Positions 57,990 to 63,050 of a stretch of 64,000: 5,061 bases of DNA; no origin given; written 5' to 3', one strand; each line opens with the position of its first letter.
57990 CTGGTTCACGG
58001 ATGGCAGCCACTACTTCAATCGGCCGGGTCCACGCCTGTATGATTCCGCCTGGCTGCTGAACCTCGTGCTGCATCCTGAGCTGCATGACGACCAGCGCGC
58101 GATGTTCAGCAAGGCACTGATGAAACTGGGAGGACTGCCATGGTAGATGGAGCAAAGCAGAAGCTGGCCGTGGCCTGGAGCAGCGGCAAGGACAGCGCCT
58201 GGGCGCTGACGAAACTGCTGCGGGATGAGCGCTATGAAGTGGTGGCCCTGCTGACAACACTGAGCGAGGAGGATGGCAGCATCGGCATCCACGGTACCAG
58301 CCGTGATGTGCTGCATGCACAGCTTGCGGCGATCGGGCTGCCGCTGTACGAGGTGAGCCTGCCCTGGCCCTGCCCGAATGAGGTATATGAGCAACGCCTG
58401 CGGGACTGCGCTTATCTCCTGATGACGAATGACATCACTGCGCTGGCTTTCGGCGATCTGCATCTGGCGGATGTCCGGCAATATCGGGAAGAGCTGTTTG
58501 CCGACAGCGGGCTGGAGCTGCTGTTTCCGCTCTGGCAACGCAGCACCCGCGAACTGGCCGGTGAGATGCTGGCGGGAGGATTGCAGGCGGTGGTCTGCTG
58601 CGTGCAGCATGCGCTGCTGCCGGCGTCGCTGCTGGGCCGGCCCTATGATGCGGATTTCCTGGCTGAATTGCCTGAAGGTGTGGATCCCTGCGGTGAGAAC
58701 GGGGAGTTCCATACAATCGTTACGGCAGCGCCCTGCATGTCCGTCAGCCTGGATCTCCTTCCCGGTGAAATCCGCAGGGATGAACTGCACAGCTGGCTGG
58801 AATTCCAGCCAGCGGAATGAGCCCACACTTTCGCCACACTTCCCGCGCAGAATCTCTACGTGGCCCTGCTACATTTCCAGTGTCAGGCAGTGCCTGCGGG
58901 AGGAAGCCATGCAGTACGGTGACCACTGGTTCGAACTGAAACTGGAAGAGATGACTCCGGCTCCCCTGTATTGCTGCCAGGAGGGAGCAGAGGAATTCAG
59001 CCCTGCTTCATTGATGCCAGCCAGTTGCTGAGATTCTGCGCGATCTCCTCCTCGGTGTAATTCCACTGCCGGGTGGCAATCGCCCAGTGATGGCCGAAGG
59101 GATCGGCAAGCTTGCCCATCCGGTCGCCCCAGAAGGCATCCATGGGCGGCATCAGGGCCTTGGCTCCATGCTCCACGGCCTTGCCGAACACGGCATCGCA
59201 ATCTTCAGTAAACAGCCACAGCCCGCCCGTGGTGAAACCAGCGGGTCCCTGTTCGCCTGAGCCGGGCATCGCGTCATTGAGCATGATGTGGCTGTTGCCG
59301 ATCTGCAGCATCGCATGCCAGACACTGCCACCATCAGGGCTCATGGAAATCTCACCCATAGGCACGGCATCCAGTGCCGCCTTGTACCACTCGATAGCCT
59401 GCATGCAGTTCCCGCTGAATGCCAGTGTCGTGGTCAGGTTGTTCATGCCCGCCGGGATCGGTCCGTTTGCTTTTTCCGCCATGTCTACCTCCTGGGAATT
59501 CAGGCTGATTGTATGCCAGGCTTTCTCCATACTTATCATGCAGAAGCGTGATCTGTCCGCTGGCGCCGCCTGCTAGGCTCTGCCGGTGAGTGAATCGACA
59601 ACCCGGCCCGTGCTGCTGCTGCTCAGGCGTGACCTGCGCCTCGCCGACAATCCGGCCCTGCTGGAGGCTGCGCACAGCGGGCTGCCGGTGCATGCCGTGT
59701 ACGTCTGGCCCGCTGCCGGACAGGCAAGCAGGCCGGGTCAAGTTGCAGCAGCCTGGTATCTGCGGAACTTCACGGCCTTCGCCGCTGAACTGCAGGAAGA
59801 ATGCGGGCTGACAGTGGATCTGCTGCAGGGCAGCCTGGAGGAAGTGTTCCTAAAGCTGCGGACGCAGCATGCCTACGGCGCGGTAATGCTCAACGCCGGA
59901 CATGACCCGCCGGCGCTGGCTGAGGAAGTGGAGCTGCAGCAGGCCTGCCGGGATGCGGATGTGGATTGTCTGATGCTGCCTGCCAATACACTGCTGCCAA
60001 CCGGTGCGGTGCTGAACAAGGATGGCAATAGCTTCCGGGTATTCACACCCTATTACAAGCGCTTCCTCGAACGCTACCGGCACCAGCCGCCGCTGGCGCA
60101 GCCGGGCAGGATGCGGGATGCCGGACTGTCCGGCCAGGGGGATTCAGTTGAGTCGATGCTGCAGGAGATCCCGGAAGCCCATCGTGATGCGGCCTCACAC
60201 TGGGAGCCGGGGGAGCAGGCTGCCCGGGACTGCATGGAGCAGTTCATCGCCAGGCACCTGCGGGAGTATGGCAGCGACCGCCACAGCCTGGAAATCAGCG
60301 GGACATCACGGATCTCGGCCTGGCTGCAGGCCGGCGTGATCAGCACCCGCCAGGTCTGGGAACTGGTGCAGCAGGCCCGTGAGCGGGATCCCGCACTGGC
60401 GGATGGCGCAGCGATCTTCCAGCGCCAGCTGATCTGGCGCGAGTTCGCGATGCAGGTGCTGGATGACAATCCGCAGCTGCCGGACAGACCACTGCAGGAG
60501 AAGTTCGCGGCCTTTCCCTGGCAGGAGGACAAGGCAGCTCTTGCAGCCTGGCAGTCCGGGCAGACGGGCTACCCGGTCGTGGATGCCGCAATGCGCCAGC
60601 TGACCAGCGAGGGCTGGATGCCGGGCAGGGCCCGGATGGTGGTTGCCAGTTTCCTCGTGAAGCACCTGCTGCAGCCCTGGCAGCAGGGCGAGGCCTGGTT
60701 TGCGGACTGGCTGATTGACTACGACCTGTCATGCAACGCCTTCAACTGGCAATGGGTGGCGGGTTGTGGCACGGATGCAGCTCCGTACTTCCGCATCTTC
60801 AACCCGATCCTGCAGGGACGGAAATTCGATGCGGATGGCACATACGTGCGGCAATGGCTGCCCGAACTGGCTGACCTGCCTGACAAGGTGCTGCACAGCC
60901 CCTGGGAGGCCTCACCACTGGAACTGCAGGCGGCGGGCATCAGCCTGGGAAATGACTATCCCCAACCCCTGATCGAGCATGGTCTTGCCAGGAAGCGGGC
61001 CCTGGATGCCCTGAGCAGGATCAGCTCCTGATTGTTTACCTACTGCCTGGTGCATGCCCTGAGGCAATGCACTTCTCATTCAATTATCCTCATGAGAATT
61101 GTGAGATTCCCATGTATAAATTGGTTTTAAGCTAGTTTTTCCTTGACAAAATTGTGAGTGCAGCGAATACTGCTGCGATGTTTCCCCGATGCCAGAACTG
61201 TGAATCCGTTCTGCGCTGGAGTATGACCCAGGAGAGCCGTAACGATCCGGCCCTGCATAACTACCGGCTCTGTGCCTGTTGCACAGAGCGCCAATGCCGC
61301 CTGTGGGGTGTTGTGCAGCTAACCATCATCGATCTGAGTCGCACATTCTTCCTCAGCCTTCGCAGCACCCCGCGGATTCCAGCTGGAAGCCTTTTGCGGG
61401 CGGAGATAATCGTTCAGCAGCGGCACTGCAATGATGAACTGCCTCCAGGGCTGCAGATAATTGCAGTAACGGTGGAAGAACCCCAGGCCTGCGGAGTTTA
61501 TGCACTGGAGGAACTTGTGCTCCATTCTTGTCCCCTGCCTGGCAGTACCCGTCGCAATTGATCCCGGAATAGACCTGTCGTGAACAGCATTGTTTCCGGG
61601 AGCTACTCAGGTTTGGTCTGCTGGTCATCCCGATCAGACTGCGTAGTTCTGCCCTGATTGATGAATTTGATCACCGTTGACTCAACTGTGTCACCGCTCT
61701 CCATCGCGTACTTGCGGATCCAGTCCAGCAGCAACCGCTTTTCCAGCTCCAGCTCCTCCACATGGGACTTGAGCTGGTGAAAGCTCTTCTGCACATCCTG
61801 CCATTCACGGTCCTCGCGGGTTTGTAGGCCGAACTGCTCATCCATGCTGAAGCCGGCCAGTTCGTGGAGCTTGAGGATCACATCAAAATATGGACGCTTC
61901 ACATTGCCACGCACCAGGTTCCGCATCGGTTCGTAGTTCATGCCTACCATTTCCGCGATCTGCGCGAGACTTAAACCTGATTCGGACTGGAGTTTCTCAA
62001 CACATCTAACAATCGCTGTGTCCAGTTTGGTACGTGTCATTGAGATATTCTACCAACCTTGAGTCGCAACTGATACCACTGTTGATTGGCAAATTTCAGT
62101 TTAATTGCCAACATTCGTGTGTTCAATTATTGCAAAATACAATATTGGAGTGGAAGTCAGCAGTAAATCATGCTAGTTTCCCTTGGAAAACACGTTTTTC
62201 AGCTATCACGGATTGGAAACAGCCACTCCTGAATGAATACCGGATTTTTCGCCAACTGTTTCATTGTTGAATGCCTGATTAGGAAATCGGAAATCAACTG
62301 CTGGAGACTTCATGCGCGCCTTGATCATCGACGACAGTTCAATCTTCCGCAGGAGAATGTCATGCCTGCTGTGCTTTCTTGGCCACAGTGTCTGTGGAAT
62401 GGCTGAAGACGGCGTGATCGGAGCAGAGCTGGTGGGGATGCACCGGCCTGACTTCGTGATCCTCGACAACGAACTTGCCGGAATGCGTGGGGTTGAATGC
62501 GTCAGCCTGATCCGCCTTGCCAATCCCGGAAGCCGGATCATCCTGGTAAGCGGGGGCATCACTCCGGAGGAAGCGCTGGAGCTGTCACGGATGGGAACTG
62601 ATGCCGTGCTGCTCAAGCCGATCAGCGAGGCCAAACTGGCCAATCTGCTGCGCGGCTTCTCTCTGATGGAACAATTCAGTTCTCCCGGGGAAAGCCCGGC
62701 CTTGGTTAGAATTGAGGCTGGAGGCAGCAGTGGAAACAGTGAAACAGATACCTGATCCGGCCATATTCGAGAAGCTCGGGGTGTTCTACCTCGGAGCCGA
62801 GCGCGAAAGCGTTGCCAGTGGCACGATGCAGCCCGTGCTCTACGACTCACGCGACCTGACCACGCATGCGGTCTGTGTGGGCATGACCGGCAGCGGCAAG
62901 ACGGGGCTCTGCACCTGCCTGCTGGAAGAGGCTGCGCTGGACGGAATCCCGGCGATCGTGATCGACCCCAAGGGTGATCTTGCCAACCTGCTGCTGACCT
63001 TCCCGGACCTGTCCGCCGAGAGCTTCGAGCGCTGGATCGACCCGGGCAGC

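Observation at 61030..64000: Locus 2: low-GC patch with Zn-ribbon protein, XRE-HTH paralog, REC paralog overlapping a HerA-like NTPase. A candidate novel signalling/defence module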

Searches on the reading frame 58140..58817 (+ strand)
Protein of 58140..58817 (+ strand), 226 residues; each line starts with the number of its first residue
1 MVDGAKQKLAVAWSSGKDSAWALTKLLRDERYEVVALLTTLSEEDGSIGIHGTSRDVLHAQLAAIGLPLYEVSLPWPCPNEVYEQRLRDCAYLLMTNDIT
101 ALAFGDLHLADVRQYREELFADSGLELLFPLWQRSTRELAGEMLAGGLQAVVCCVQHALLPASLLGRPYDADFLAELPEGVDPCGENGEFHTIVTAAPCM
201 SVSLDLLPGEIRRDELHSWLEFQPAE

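Call 71: search_protein_families(library=pfam, proteins=[window:58140-58817:+], max_evalue=0.0001)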
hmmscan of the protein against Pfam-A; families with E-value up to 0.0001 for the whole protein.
window:58140-58817:+ (226 aa): 1 family
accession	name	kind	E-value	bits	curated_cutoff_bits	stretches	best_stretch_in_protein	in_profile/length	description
PF01902.24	Diphthami_syn_2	-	2e-28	99.9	23.2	1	8-216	2-208/219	Diphthamide synthase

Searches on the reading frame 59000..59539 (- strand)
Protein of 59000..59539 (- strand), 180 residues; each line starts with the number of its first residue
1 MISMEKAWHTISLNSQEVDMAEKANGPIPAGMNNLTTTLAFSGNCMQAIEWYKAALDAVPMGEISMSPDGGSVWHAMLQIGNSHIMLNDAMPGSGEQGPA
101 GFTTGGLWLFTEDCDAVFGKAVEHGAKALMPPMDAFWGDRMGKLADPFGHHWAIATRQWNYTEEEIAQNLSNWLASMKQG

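Call 71: search_protein_families(library=pfam, proteins=[window:59000-59539:-], max_evalue=0.0001)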
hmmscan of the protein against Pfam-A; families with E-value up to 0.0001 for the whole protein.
window:59000-59539:- (180 aa): 1 family
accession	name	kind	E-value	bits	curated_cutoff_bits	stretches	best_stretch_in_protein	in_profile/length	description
PF00903.31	Glyoxalase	-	2.1e-12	47.9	20.6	1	39-153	6-120/121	Glyoxalase/Bleomycin resistance protein/Dioxygenase superfamily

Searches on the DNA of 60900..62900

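Call 43: search_rna_families(source=window, start=60900, end=62900, threshold=evalue, max_evalue=1)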
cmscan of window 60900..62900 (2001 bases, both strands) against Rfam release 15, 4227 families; matches with E-value up to 1: 1.
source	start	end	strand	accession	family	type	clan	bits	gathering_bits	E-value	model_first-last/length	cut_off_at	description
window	61712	61828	+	RF01966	RMST_5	Gene; lncRNA;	-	22.6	58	0.13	1-128/128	no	Rhabdomyosarcoma 2 associated transcript conserved region 5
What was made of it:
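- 62041..62311 (.): AT-rich (39% GC) divergent HTH/REC control region. It contains the dyad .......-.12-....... (62086-62111) and two TTGGAAA copies (62183, 62213). No Rfam family matches (call 43).
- Tried and rejected: Only a spurious lncRNA hit, so no riboswitch in the 271-nt leader region (call 43).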

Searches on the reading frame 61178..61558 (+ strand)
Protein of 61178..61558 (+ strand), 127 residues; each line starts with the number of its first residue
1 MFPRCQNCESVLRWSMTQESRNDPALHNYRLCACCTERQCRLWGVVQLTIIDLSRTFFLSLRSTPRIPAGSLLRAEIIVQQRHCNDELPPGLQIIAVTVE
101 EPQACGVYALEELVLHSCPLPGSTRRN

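Call 6: search_protein_families(library=pfam, proteins=[window:61178-61558:+], max_evalue=0.1)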
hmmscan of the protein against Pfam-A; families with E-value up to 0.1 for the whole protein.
window:61178-61558:+ (127 aa): 0 families

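Call 7: search_protein_families(library=ncbifam, proteins=[window:61178-61558:+], max_evalue=0.1)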
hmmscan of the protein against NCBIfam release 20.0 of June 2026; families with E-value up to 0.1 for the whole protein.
window:61178-61558:+ (127 aa): 0 families

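Call 8: search_protein_families(library=padloc, proteins=[window:61178-61558:+], max_evalue=0.1)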
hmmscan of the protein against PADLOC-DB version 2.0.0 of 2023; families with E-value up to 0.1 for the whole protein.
window:61178-61558:+ (127 aa): 0 families

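Call 37: search_protein_representatives(protein=window:61178-61558:+)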
Query: 127 residues. Proteins with E-value up to 0.001 (for the whole library): 4; up to 1e-10: 2; up to 1e-30: 1. The best 4 are listed.
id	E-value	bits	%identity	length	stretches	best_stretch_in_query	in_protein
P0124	4.0e-70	249.9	100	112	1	16-127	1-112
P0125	5.5e-13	65.1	51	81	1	43-121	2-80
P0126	9.8e-09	51.4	39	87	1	44-122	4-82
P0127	1.4e-07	47.6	32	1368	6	21-51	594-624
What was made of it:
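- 61178..61561 (+): Gene for a 127-aa Cys-rich protein. It has an N-terminal CxxC...Cx4C putative zinc ribbon and a conserved C-terminal domain (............, HxC). It is a clade-restricted orphan. Three of the four matches among 1.84 billion representatives are the window's own protein and two short relatives; the fourth is a 1368-aa protein matched only on short repeated stretches (call 37).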

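Call 79: search_protein_families(library=phrogs, proteins=[window:61178-61558:+], max_evalue=0.01)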
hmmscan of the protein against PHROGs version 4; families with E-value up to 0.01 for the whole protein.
window:61178-61558:+ (127 aa): 0 families

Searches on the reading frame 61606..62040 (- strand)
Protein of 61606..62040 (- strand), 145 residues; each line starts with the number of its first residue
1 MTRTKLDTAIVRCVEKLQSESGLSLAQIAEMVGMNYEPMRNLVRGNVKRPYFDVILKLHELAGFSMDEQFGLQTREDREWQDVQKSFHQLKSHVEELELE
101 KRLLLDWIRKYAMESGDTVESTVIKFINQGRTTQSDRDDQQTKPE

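Call 6: search_protein_families(library=pfam, proteins=[window:61606-62040:-], max_evalue=0.1)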
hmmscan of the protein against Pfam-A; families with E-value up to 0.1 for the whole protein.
window:61606-62040:- (145 aa): 5 families
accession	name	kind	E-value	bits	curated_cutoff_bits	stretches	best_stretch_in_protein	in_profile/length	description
PF13443.12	HTH_26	-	0.014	16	22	1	18-58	6-46/63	Cro/C1-type HTH DNA-binding domain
PF13560.12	HTH_31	-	0.023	15.5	27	1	15-67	7-59/64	Helix-turn-helix domain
PF07515.17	TraI_2_C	-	0.04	14.4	27.3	1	73-95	58-80/126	Putative conjugal transfer nickase/helicase TraI C-term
PF00538.25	Linker_histone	-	0.079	13.6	22.4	0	6-39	4-37/74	linker histone H1 and H5 family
PF13412.12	HTH_24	-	0.093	12.8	21.9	0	17-35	12-30/48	Winged helix-turn-helix DNA-binding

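Call 7: search_protein_families(library=ncbifam, proteins=[window:61606-62040:-], max_evalue=0.1)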
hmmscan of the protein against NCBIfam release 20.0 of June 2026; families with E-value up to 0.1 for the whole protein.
window:61606-62040:- (145 aa): 2 families
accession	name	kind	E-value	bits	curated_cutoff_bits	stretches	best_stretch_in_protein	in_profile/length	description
NF041951.1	phage_RstR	subfamily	0.02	15.2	80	1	15-92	8-83/108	RstR family transcriptional repressor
TIGR03879.1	near_KaiC_dom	domain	0.088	13.3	65.1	0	17-48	30-61/91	probable regulatory domain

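Call 8: search_protein_families(library=padloc, proteins=[window:61606-62040:-], max_evalue=0.1)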
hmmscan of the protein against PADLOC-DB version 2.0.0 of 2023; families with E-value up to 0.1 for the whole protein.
window:61606-62040:- (145 aa): 1 family
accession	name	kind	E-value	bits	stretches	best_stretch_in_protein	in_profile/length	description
PDLC01858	CARF3--CARF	-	0.016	13.1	1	52-109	10-65/204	-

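Call 30: find_homologous_proteins(query=window:61606-62040:-, max_evalue=0.01)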
Query window:61606-62040:- (145 aa): 3 proteins with E <= 0.01 among 21 candidates.
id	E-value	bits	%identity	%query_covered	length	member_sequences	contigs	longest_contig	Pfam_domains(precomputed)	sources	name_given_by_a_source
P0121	1.6e-89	314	100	100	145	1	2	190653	-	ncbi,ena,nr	ncbi:hypothetical protein KDL44_06480 [bacterium]|nr:hypothetical protein [bacterium]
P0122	9.9e-39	150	50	97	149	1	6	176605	-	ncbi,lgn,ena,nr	ncbi:helix-turn-helix transcriptional regulator [bacterium]|nr:helix-turn-helix transcriptional regu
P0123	1.4e-37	146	65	73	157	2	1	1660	-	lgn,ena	-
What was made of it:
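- Cassette genes are real and clade-restricted (calls 30, 37).
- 61603..62040 (-): Gene for a 145-aa XRE/Cro-like HTH protein. The HTH spans about residues 15-60, followed by a C-terminal coiled-coil-like segment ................. Only three protein clusters in 5.8 billion (call 30).
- On XRE / Cro-C1 HTH regulators: NCBI names the ortholog P0122 an HTH transcriptional regulator (call 30).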

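Call 32: find_encoding_contigs(protein=P0121, flank=10000, max_places=3)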
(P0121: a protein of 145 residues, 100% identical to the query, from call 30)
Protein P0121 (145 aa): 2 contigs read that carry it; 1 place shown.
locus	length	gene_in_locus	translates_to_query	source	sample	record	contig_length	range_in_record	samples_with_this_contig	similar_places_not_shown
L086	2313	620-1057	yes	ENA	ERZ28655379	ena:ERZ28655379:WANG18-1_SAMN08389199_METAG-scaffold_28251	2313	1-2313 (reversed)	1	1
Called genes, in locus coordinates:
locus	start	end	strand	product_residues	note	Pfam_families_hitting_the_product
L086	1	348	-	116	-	?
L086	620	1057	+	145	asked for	-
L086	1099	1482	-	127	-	-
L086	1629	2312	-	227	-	?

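Call 33: find_encoding_contigs(protein=P0122, flank=8000, max_places=6)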
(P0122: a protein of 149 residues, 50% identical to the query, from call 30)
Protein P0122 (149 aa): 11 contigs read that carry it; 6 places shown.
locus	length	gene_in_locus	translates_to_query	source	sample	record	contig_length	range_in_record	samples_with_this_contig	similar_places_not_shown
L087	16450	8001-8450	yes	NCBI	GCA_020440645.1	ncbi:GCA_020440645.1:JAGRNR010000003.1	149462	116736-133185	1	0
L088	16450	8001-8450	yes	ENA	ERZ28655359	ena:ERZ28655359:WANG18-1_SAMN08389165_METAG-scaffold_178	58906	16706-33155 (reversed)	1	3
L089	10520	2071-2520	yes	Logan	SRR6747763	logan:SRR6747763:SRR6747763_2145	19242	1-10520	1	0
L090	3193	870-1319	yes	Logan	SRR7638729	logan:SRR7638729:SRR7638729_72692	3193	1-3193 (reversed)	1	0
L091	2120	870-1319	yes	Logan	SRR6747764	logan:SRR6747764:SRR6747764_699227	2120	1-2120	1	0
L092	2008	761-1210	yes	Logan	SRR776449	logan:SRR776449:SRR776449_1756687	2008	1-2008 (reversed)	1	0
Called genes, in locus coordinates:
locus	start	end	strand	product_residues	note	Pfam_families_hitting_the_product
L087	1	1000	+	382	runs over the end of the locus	PF13506:Glyco_transf_21, PF00535:Glycos_transf_2, PF10111:Glyco_tranf_2_2 (faint), PF13641:Glyco_tranf_2_3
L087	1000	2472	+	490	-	PF00070:Pyr_redox (faint), PF00890:FAD_binding_2 (weak), PF01266:DAO, PF01593:Amino_oxidase, PF03486:HI0933_like (faint), PF07992:Pyr_redox_2 (faint), PF12831:FAD_oxidored (weak), PF13450:NAD_binding_8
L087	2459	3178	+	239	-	PF04240:Caroten_synth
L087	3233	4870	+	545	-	-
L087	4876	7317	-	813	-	PF01935:DUF87 (weak)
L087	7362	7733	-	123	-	PF00072:Response_reg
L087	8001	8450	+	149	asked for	-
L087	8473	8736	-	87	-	-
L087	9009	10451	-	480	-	PF00875:DNA_photolyase, PF03441:FAD_binding_7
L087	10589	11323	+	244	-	PF06210:DUF1003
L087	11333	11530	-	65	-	-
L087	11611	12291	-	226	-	PF01902:Diphthami_syn_2_N, PF28410:Diphthami_syn_2_C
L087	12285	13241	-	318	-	PF01497:Peripla_BP_2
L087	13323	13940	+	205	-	-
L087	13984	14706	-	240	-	-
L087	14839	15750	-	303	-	PF02469:Fasciclin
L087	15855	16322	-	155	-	-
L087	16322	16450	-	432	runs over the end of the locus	PF14399:BtrH_N, PF16169:DUF4872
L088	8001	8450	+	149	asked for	-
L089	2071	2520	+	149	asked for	-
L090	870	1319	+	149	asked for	-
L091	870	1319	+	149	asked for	-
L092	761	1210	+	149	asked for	-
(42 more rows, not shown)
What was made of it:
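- The locus is syntenic among housekeeping genes in a diverged relative (call 33).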

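Call 34: find_encoding_contigs(protein=P0123, flank=8000, max_places=3)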
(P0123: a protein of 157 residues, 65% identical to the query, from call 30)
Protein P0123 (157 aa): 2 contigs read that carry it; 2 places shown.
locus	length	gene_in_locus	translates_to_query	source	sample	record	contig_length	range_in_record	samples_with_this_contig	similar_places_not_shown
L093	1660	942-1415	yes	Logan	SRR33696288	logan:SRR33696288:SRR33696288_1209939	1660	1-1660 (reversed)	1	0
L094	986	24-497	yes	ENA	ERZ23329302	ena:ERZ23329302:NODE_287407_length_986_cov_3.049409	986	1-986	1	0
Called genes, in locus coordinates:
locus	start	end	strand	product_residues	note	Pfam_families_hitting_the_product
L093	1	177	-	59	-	?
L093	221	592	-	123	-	PF00072:Response_reg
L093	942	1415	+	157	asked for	-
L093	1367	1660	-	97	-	?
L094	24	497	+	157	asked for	-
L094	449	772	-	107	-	-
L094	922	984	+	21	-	?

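Call 79: search_protein_families(library=phrogs, proteins=[window:61606-62040:-], max_evalue=0.01)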
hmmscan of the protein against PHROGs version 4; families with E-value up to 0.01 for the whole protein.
window:61606-62040:- (145 aa): 3 families
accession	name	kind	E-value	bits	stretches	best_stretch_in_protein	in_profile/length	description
phrog_18104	-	transcription regulation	6.1e-05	23.8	1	24-60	15-50/57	transcriptional regulator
phrog_8898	-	unknown function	0.0014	19.3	0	15-52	7-44/70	-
phrog_9366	-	integration and excision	0.0047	17.9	0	13-46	73-105/109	transposase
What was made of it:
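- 61603..62040 (-): PHROG transcriptional regulator at E 6e-5 (call 79).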

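Call 80: search_protein_families(library=pfam, proteins=[L087:3233-4870:+], max_evalue=0.01)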
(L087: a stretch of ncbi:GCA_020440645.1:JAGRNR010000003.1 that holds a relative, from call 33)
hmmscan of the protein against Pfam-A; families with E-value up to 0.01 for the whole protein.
L087:3233-4870:+ (545 aa): 7 families
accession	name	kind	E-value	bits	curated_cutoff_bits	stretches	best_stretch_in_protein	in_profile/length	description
PF13570.13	Beta-prop_ACSF4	-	1.3e-59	202.7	133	2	383-544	38-204/329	Beta-alanine-activating enzyme, beta-propeller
PF13360.13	PQQ_2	-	1.1e-34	120.6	27.6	4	329-470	2-144/233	Outer membrane protein assembly factor BamB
PF25292.1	Beta-prop_CGLA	-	1.7e-14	54.5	26.8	1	246-340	5-107/316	Lambda-carrageenase beta-propeller domain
PF20067.5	SSL_N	-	4.3e-09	36.5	18.9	0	275-293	26-44/46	Strictosidine synthase-like, N-terminal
PF07494.17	Reg_prop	-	2.5e-08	33.6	20.4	0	347-369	3-24/24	Two component regulator propeller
PF23754.1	Beta-prop_IP5PC_F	-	1.3e-05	24.7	27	0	272-340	291-358/392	IP5P C-F beta-propeller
PF04319.19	NifZ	-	0.0036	17.4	27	0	389-409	3-23/73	NifZ domain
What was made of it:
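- On Canonical HerA (HerA-NurA type): The arrangement is the same in L087 (calls 33, 80).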
